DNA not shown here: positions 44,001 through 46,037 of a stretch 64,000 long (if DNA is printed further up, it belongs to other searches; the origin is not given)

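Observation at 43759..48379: Non-canonical iron/copper uptake operon: PepSY-TM + P19-like lipoprotein + Tat DyP-like protein + His-anchored protein, no Ftr1/EfeU permease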

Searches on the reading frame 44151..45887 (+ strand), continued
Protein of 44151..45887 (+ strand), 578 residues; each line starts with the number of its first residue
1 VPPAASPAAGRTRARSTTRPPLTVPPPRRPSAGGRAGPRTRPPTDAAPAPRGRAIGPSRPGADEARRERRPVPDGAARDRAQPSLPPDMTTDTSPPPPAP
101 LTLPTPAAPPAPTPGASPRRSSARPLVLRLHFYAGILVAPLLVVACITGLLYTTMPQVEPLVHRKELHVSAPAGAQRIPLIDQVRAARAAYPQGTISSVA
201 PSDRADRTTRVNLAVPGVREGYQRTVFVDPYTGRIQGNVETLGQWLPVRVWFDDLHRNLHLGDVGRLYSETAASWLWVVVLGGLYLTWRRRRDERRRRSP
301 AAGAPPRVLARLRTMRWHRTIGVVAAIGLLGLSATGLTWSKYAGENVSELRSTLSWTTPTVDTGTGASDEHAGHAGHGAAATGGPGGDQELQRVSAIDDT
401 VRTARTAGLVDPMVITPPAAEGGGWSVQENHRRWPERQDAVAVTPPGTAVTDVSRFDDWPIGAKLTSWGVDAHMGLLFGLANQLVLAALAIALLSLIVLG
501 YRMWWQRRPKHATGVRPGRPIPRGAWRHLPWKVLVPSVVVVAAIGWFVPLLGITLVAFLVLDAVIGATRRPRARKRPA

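Call 69: find_encoding_contigs(protein=P0218, flank=7000, max_places=1)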
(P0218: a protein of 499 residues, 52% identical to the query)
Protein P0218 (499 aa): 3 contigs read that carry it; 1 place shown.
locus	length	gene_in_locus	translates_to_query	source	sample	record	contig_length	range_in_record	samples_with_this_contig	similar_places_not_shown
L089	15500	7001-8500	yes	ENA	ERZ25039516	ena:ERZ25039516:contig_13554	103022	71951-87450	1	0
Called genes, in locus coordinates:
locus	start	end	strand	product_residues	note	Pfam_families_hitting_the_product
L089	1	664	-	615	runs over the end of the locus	PF02129:Peptidase_S15 (weak), PF00561:Abhydrolase_1 (weak), PF12146:Hydrolase_4 (weak), PF20434:BD-FAE (faint), PF00326:Peptidase_S9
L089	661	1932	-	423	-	PF05977:MFS_3, PF07690:MFS_1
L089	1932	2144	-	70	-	-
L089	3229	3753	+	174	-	PF12897:Asp_aminotransf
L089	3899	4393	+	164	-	PF00160:Pro_isomerase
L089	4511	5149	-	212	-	PF00440:TetR_N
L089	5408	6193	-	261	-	PF20613:HipA_2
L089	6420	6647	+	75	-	-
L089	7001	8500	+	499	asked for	PF03929:PepSY_TM, PF03413:PepSY (faint)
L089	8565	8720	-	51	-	PF19626:DUF6131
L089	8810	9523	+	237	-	-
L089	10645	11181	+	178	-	PF07228:SpoIIE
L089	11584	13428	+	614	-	PF13522:GATase_6, PF13537:GATase_7, PF00733:Asn_synthase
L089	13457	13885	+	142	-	PF01047:MarR, PF12802:MarR_2, PF13463:HTH_27 (weak)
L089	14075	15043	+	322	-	PF04199:Cyclase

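Call 85: find_encoding_contigs(protein=P0162, flank=5000, max_places=1)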
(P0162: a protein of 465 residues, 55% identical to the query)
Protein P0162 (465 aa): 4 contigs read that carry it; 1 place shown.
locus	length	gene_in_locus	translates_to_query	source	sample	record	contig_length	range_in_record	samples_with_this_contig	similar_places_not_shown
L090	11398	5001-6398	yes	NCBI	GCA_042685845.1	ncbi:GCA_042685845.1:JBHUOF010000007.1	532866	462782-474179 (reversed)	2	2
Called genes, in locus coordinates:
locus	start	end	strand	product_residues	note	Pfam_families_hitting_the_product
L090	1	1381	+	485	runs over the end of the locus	PF00324:AA_permease, PF13520:AA_permease_2, PF13906:AA_permease_C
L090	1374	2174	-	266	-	PF21819:DUF6885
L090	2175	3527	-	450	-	PF00120:Gln-synt_C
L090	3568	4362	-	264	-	PF00892:EamA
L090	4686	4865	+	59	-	PF24254:DUF7455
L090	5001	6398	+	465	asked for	PF03929:PepSY_TM, PF03413:PepSY (faint)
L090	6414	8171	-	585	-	PF00270:DEAD, PF04851:ResIII, PF18766:SWI2_SNF2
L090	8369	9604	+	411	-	PF03631:Virul_fac_BrkB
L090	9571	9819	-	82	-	PF11238:DUF3039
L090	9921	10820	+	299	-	PF04227:Indigoidine_A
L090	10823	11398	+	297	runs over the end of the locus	PF00294:PfkB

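Call 86: find_encoding_contigs(protein=P0266, flank=5000, max_places=1)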
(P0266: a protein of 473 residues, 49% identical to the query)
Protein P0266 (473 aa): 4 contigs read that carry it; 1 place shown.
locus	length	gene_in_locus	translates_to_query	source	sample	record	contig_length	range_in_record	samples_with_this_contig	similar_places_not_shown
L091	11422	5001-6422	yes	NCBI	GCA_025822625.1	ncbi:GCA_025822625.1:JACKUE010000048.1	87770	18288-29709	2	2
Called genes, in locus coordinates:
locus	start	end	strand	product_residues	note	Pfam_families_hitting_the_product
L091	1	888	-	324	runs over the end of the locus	PF00296:Bac_luciferase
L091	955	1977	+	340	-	PF16884:ADH_N_2, PF00107:ADH_zinc_N, PF13602:ADH_zinc_N_2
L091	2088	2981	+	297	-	PF01083:Cutinase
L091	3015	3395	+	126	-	PF02627:CMD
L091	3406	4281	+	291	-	PF03446:NAD_binding_2, PF03807:F420_oxidored, PF14833:NAD_binding_11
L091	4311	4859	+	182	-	-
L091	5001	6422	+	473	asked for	PF03929:PepSY_TM, PF03413:PepSY (weak)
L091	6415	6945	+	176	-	PF04314:LpqE-like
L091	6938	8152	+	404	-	PF04261:Dyp_perox_N, PF20628:Dyp_perox_C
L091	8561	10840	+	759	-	PF08267:Meth_synt_1, PF01717:Meth_synt_2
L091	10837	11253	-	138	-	PF17240:DUF5313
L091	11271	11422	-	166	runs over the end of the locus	PF22381:Staph_reg_Sar_Rot, PF12802:MarR_2, PF22166:WHD_ArnR1 (weak), PF01047:MarR, PF13463:HTH_27 (weak)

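Call 87: find_encoding_contigs(protein=P0149, flank=8000, max_places=1)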
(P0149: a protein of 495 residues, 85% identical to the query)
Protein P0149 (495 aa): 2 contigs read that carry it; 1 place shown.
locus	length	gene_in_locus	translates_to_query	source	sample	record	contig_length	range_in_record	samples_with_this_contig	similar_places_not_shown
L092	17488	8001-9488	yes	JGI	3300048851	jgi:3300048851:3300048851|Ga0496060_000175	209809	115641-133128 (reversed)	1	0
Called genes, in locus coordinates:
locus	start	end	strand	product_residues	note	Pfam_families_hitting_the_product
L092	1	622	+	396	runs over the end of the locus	PF02195:ParB_N, PF17762:HTH_ParB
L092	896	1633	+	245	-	PF08378:NERD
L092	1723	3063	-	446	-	-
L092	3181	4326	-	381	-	PF02661:Fic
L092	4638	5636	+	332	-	PF11583:AurF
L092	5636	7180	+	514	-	PF12838:Fer4_7, PF13187:Fer4_9 (weak), PF13484:Fer4_16 (faint), PF14697:Fer4_21 (weak), PF00037:Fer4, PF12797:Fer4_2 (weak), PF12837:Fer4_6 (weak), PF07992:Pyr_redox_2, +2 more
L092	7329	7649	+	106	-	-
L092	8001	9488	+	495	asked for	PF03929:PepSY_TM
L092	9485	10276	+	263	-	PF10634:Iron_transport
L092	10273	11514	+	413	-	PF24152:DUF7405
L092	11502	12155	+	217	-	-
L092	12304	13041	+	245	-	-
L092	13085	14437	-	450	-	-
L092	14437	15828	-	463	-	-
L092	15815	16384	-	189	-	PF04542:Sigma70_r2, PF08281:Sigma70_r4_2, PF04545:Sigma70_r4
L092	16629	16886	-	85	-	PF12797:Fer4_2 (faint), PF13237:Fer4_10 (weak), PF14697:Fer4_21 (faint), PF12838:Fer4_7, PF13187:Fer4_9 (weak), PF13484:Fer4_16 (faint), PF00037:Fer4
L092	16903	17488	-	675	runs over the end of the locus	PF04879:Molybdop_Fe4S4, PF00384:Molybdopterin, PF01568:Molydop_binding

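Call 89: find_related_loci(query=A5, collection=metagenome_contigs, flank=6000)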
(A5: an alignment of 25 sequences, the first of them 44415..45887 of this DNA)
Query A5 (490 aa) in metagenome_contigs; peptide patterns used: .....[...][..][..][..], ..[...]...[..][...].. (x = any residue, [..] = any of these).
595 stretches matched a pattern (row limit reached: there are more); 501 encode a relative of the query (tblastn E <= 1e-3); the best 80 are kept; 80 distinct loci.
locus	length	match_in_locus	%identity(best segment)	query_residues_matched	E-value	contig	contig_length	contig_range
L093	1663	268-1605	53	18-478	8e-146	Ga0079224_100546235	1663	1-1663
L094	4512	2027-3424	50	10-479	2e-135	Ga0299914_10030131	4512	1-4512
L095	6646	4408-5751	48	29-482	2e-130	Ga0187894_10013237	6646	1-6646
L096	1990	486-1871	48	6-487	5e-136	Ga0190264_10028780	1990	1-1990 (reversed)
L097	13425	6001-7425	53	20-478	7e-127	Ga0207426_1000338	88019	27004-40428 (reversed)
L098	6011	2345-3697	49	17-487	1e-125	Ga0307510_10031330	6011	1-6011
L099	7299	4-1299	51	36-487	1e-124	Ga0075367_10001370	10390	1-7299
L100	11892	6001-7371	52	36-484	3e-124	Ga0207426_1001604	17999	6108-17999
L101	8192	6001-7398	49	17-484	4e-124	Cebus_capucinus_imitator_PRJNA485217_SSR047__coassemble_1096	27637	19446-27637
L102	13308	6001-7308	50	32-487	4e-124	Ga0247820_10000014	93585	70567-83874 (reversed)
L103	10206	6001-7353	50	17-487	1e-123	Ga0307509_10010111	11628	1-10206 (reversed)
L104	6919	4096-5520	48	3-478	5e-122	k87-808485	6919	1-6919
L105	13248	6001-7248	49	43-489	8e-122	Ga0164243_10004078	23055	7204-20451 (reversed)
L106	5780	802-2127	52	28-474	9e-122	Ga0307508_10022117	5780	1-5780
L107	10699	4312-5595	49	36-476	1e-118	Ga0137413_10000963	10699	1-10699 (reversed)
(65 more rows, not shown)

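Call 99: search_protein_families(library=pfam, max_evalue=0.01, proteins=[L091:6415-6945:+])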
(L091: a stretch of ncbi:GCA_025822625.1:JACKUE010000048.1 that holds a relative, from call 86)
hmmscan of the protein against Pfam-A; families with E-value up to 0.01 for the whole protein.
L091:6415-6945:+ (176 aa): 1 family
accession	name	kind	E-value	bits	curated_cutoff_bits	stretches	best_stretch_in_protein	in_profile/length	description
PF04314.18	PCuAC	-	2.9e-32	111.2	29.4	1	42-148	3-109/109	Copper chaperone PCu(A)C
